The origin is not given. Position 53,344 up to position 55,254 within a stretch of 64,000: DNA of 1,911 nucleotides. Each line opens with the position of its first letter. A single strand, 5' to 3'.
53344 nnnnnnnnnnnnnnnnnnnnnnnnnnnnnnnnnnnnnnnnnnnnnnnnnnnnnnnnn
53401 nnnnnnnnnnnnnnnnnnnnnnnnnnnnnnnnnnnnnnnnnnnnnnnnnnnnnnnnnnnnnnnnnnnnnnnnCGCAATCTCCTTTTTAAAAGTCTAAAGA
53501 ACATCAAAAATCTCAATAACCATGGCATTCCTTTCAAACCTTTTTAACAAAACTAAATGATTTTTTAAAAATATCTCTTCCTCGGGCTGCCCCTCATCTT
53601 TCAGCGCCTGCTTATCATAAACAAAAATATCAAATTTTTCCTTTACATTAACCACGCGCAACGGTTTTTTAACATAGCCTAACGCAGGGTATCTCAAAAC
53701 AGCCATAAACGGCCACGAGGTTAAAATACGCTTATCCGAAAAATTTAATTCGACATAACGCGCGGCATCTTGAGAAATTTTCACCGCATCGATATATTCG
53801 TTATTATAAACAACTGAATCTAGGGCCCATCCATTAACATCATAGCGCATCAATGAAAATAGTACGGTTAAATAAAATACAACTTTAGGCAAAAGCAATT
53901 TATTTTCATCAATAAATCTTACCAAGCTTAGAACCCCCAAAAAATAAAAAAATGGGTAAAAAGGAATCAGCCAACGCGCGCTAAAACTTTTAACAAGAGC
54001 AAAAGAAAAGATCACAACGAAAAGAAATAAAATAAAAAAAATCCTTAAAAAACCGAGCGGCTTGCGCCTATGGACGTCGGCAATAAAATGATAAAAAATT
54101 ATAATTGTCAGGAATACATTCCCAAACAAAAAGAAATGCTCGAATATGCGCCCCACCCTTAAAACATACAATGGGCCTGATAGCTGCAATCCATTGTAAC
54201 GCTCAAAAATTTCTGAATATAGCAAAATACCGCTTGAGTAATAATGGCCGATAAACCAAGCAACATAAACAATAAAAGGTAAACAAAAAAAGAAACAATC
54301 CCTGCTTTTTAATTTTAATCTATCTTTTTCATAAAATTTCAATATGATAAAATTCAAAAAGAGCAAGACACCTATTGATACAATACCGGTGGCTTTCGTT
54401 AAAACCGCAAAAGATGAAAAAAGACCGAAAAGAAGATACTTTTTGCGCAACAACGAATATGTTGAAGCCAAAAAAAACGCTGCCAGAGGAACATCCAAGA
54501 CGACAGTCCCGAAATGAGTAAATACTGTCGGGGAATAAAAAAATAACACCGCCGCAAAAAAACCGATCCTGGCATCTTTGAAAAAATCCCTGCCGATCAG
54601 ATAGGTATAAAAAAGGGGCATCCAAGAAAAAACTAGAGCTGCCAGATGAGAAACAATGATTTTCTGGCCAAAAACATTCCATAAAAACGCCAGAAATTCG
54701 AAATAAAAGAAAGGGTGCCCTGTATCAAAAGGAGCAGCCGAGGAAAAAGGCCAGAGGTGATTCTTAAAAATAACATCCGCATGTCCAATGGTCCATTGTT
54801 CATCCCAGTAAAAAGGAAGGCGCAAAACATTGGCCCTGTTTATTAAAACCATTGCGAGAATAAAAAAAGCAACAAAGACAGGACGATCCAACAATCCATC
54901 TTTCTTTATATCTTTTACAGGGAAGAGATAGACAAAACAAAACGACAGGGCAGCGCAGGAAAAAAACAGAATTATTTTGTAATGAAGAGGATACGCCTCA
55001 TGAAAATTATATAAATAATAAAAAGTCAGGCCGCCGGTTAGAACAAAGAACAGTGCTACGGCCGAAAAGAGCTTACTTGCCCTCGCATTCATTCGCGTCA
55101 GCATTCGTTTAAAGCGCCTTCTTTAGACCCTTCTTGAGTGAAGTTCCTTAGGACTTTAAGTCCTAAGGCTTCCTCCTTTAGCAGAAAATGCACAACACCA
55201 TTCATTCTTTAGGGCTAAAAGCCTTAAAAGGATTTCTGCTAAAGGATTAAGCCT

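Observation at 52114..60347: Three GT-C glycosyltransferases, a UbiA-family prenyltransferase and a radical SAM enzyme suggest a lipid-linked sugar donor pathway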

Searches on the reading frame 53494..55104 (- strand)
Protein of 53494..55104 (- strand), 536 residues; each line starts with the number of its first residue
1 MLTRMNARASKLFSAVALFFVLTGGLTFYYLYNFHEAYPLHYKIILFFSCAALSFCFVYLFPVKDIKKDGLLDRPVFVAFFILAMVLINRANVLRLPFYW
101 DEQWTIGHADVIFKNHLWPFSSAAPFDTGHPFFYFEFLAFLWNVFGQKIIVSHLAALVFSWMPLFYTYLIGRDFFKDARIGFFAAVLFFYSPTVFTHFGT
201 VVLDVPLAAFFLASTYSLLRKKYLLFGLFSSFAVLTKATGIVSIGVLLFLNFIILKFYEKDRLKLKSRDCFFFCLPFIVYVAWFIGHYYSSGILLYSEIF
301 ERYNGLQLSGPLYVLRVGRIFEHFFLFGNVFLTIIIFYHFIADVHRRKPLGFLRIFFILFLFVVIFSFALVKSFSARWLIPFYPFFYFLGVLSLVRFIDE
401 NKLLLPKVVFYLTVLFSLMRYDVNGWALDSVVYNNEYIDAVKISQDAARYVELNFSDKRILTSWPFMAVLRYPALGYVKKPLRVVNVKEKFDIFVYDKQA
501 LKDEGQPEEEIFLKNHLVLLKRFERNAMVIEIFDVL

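Call 4: search_protein_families(library=pfam, proteins=[window:53494-55104:-], max_evalue=0.1)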
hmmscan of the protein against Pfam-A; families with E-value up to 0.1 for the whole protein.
window:53494-55104:- (536 aa): 2 families
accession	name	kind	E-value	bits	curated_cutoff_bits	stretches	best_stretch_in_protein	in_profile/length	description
PF02366.24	PMT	-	1.2e-05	25.5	22.7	1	155-287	89-240/245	Dolichyl-phosphate-mannose-protein mannosyltransferase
PF02041.22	Auxin_BP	-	0.085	13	21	0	15-103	64-157/167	Auxin binding protein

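Call 5: search_protein_families(library=ncbifam, proteins=[window:53494-55104:-], max_evalue=0.1)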
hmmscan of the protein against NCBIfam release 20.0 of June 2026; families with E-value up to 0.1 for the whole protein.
window:53494-55104:- (536 aa): 1 family
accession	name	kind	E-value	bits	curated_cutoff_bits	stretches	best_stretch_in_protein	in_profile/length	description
NF046093.1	AZOBR_p60025_fam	subfamily_domain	0.00012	21.3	150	1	137-279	99-229/232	AZOBR_p60025 family cell surface glycopolymer formation protein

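Call 22: search_solved_structures(query=window:53494-55104:-, max_evalue=10)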
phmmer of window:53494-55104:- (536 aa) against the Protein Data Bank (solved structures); distinct sequences matched with E-value up to 10: 1.
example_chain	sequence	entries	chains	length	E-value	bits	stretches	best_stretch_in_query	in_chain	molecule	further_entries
7yz7_A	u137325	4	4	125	0.42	12.7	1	381-448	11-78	Forkhead box protein H1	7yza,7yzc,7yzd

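Call 35: search_protein_representatives(protein=window:53494-55104:-)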
Query: 536 residues. Proteins with E-value up to 0.001 (for the whole library): 1241; up to 1e-10: 479; up to 1e-30: 49. The best 150 are listed.
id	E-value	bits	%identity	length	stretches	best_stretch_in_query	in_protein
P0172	0.0e+00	1173.2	100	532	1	5-536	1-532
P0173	2.1e-73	264.6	33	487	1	65-534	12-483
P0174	2.6e-58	214.8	34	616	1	70-533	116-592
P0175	2.0e-49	185.4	29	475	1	77-533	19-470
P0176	5.8e-48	180.6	32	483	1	77-533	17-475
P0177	3.4e-43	164.9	33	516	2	78-341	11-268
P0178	8.8e-42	160.2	33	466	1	78-533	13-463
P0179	5.1e-41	157.7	32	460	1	78-535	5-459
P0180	3.7e-40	154.8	32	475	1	76-534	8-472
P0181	5.2e-40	154.3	28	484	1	76-534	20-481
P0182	2.0e-38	149.1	32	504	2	78-287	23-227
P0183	4.7e-38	147.9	30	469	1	81-508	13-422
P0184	2.8e-37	145.3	30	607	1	77-533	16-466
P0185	1.1e-36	143.4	30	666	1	47-533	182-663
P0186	3.5e-36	141.7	32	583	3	76-369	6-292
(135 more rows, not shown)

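Call 37: search_protein_families(library=pfam, alignment_id=A4, max_evalue=0.01)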
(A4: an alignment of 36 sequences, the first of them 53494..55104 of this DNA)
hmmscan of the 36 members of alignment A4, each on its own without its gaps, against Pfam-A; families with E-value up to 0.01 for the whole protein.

A. member 1, window:53494-55104:- (536 aa): 1 family
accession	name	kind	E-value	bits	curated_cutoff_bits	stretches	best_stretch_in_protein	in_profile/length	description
PF02366.24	PMT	-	1.2e-05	25.5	22.7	1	155-287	89-240/245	Dolichyl-phosphate-mannose-protein mannosyltransferase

B. families by the number of members that match (of 36 scanned): 5 families
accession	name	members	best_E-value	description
PF13231.12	PMT_2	33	1.4e-19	Dolichyl-phosphate-mannose-protein mannosyltransferase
PF09852.15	DUF2079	7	8.3e-05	Predicted membrane protein (DUF2079)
PF02366.24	PMT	4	1.1e-05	Dolichyl-phosphate-mannose-protein mannosyltransferase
PF11992.13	TgpA_N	1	0.00029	TgpA N-terminal domain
PF03901.23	Glyco_transf_22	1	0.00036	Alg9-like mannosyltransferase family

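Call 38: search_solved_structures(query=A4, max_evalue=10)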
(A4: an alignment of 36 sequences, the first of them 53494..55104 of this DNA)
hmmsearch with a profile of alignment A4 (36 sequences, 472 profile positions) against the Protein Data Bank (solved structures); distinct sequences matched with E-value up to 10: 2.
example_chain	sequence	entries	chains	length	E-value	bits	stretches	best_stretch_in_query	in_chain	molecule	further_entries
5ezm_A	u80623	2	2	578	1.6e-06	30.7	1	42-346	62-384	4-amino-4-deoxy-L-arabinose transferase or related glycosyltransferases of PMT family | 4-amino-4-deoxy-L-arabinose (L-Ara4N) transferase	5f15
1ng6_A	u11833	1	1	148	3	10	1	416-470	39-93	Hypothetical protein yqeY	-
